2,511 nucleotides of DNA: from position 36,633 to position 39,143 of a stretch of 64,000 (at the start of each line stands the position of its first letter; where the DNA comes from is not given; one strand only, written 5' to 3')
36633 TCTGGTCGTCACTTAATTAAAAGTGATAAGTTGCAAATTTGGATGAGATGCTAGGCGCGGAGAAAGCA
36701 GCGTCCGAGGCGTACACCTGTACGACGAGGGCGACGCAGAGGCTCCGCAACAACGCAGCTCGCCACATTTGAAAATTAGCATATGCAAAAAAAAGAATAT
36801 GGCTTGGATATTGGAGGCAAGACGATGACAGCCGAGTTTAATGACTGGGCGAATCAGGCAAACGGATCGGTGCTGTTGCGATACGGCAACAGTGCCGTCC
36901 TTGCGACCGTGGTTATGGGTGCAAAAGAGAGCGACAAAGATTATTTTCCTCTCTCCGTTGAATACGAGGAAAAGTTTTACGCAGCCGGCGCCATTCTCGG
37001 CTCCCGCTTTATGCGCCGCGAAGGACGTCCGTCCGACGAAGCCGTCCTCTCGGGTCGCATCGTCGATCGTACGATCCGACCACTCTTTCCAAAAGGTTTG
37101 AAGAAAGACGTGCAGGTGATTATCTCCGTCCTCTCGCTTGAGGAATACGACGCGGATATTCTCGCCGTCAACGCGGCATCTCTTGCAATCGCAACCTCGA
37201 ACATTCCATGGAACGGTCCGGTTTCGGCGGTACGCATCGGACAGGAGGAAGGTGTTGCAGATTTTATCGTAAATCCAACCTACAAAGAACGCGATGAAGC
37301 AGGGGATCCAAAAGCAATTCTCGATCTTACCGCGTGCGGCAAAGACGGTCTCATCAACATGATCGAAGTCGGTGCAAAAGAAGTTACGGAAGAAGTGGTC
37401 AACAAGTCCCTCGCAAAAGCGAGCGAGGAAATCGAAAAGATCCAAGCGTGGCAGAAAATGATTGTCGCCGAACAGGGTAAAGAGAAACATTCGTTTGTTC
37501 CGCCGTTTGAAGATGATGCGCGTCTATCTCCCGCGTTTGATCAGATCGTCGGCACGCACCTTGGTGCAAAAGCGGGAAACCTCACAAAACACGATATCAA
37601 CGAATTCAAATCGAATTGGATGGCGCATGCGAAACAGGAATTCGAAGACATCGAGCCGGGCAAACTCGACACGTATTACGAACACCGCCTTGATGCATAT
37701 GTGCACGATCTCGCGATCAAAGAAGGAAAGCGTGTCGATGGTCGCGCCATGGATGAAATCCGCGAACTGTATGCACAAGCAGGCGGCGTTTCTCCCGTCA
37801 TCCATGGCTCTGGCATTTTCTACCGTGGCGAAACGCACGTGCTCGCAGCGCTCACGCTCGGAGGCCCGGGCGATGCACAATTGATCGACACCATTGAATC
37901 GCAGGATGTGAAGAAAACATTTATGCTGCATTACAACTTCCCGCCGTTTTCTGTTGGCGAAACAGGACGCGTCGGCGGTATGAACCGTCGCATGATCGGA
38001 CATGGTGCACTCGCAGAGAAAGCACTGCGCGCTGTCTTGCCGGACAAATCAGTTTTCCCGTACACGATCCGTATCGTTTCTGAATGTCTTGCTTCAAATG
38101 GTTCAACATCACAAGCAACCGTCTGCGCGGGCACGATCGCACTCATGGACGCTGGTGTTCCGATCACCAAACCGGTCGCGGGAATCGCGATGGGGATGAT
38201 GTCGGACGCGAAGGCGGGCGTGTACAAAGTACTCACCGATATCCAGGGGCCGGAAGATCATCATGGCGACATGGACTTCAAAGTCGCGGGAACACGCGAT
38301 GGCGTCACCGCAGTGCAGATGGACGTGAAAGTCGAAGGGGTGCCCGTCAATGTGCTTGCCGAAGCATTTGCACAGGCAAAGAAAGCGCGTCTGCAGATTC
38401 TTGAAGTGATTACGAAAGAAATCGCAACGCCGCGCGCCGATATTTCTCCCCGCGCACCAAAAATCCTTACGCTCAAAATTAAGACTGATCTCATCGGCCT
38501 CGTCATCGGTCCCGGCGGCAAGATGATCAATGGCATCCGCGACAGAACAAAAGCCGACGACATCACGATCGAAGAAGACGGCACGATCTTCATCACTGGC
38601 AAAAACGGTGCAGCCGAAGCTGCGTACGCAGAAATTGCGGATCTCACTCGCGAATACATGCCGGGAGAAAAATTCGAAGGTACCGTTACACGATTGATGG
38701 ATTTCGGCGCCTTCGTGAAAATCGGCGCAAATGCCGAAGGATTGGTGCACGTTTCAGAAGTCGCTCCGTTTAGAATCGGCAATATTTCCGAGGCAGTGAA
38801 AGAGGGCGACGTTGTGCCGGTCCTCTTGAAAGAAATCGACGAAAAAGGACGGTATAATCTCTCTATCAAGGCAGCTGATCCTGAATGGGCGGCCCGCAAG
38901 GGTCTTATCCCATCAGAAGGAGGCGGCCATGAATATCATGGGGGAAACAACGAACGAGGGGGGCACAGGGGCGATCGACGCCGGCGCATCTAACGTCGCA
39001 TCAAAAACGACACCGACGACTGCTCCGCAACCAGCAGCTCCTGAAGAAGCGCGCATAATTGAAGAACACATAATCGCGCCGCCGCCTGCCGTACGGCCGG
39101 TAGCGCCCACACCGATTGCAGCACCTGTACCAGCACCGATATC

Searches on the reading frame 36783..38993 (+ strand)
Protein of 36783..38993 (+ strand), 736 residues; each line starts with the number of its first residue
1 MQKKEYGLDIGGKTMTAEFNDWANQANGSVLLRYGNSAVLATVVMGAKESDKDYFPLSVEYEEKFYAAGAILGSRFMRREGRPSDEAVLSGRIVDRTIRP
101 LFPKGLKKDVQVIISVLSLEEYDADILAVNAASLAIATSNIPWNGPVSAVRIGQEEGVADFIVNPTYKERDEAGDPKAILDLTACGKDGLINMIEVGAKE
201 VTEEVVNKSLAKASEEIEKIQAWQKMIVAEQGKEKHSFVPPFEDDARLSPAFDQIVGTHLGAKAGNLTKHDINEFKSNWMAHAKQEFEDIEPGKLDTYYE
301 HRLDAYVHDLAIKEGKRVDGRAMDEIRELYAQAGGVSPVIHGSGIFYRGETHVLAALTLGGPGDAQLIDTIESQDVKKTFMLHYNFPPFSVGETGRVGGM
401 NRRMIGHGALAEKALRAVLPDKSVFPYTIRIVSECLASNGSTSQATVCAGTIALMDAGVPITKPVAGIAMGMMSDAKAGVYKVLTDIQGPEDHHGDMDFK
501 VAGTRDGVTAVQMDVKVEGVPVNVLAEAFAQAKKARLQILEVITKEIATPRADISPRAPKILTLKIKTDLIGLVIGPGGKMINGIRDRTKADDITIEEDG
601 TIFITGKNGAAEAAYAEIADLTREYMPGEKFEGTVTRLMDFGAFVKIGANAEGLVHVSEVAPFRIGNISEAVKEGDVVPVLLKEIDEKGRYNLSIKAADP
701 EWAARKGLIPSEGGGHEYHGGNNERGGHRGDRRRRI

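Call 13: search_protein_families(library=pfam, proteins=[window:36783-38993:+], max_evalue=0.01)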
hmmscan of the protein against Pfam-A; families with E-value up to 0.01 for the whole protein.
window:36783-38993:+ (736 aa): 4 families
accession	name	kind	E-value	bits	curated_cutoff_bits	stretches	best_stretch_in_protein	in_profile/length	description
PF01138.27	RNase_PH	-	5.3e-50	169.6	25.5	2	13-142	3-130/130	3' exoribonuclease family, domain 1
PF00575.29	S1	-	3.3e-15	56.7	22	1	625-696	2-74/74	S1 RNA binding domain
PF00013.35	KH_1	-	8.7e-11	41.9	21.5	1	562-619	2-65/66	KH domain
PF03725.20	RNase_PH_C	-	1.1e-08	35.3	20.8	1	464-535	2-67/67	3' exoribonuclease family, domain 2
